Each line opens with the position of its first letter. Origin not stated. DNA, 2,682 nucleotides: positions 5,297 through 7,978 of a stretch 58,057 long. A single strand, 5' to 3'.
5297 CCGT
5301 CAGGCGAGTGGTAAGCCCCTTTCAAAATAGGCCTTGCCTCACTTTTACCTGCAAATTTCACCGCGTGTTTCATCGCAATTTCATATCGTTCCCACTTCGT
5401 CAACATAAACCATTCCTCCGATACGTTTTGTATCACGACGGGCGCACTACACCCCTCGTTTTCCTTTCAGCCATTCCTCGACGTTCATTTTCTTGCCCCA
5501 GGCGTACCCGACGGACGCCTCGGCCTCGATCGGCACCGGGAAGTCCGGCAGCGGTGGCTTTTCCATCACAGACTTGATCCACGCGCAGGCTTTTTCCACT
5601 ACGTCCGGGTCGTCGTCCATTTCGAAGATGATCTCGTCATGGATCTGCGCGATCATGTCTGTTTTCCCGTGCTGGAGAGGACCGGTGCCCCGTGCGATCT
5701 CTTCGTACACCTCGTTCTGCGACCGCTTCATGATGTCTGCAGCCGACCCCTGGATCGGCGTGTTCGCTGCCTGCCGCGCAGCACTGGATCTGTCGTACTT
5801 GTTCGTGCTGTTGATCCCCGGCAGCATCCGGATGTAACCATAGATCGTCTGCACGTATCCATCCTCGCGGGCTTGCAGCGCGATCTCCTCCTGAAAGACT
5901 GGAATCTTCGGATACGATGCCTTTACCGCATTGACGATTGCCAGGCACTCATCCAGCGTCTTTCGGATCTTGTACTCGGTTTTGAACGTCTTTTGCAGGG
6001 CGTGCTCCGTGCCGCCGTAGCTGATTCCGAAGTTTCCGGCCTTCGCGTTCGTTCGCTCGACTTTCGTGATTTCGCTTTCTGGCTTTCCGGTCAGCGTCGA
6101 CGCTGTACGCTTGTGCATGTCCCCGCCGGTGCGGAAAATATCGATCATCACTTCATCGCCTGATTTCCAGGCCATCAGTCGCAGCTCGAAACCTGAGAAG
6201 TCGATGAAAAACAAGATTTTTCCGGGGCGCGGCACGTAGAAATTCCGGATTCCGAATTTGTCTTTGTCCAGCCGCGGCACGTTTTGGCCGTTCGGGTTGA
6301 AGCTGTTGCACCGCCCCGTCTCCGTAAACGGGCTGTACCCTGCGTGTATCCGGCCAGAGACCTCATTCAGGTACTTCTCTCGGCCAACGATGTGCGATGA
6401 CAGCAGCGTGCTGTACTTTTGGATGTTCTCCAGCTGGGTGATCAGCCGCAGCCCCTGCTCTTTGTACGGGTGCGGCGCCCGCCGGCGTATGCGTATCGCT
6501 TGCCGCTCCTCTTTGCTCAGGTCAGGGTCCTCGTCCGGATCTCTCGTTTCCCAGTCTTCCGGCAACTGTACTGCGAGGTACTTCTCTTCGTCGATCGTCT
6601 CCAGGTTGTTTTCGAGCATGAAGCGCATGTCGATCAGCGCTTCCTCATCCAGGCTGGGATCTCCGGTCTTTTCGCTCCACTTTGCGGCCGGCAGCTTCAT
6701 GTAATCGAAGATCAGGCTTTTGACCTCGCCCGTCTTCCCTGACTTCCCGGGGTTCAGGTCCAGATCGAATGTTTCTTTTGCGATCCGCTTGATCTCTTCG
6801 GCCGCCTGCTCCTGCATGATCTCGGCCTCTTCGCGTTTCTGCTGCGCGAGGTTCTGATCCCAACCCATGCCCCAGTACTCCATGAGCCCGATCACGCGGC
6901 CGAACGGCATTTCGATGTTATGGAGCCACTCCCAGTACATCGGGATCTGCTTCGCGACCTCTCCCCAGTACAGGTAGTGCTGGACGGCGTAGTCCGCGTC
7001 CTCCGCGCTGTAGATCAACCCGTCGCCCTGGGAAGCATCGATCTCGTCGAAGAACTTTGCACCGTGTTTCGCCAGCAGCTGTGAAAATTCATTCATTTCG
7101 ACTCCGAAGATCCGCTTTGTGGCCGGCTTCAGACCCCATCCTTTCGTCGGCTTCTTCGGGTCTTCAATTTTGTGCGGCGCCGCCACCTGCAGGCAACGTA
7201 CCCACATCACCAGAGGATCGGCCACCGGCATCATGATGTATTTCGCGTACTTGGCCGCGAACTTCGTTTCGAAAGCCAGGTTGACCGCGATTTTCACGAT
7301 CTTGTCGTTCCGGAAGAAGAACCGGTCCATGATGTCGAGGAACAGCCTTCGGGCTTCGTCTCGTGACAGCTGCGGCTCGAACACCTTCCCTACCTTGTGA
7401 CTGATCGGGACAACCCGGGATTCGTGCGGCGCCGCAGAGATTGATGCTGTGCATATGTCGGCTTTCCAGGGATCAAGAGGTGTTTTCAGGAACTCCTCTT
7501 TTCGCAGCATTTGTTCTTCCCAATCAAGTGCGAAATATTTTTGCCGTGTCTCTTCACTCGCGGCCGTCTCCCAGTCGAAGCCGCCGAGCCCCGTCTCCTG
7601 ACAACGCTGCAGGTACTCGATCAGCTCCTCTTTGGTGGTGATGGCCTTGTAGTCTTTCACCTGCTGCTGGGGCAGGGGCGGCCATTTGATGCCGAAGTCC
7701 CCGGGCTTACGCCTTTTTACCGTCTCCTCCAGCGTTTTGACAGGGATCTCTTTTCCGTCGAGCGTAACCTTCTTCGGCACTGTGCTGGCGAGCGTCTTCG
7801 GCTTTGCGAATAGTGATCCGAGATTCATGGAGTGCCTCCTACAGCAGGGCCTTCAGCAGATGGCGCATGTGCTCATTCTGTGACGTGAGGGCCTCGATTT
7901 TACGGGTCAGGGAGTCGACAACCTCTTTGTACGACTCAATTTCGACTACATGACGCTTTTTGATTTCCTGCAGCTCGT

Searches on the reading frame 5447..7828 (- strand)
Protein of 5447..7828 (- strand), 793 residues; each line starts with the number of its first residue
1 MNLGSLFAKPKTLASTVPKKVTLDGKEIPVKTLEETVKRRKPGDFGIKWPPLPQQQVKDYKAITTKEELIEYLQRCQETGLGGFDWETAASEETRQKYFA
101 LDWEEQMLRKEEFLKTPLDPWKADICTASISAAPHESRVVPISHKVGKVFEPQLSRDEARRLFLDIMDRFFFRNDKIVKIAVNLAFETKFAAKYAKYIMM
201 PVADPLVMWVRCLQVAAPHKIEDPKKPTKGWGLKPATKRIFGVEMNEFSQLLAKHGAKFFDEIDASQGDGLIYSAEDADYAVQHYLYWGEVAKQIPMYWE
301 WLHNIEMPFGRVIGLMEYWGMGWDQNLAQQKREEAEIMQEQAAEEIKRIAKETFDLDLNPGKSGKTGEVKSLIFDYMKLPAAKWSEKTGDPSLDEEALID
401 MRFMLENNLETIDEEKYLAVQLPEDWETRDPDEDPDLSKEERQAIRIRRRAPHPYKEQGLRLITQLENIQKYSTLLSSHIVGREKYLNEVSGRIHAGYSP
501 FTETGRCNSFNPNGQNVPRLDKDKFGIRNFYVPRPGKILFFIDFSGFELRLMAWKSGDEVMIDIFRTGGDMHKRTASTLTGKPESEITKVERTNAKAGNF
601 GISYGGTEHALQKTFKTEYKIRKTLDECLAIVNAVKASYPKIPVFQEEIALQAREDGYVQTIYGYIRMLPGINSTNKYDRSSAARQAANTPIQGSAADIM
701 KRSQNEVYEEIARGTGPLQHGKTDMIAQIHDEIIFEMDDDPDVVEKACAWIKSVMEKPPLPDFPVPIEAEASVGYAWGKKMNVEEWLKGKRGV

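Call 11: find_encoding_contigs(protein=window:5447-7828:-, flank=10000, max_places=1)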
Protein window:5447-7828:- (793 aa): 5 contigs read that carry it; 1 place shown.
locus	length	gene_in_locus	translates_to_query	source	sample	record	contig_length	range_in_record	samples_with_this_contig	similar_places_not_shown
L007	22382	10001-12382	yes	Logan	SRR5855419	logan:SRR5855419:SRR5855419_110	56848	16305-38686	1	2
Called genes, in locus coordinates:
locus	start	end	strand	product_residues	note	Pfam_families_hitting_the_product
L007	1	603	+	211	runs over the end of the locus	-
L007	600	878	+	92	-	-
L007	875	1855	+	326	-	PF00149:Metallophos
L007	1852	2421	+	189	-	-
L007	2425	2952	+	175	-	-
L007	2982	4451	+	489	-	PF00270:DEAD, PF04851:ResIII, PF00271:Helicase_C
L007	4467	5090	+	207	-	-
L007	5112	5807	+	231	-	-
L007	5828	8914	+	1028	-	PF01896:DNA_primase_S, PF00493:MCM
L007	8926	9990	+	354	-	PF01978:TrmB (faint), PF04542:Sigma70_r2, PF13384:HTH_23 (faint), PF13551:HTH_29 (faint), PF13518:HTH_28 (faint), PF08281:Sigma70_r4_2 (faint), PF00196:GerE (faint), PF04545:Sigma70_r4 (weak), +1 more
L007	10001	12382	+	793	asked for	PF00476:DNA_pol_A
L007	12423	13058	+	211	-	-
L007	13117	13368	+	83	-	-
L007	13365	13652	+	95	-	-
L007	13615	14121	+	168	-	-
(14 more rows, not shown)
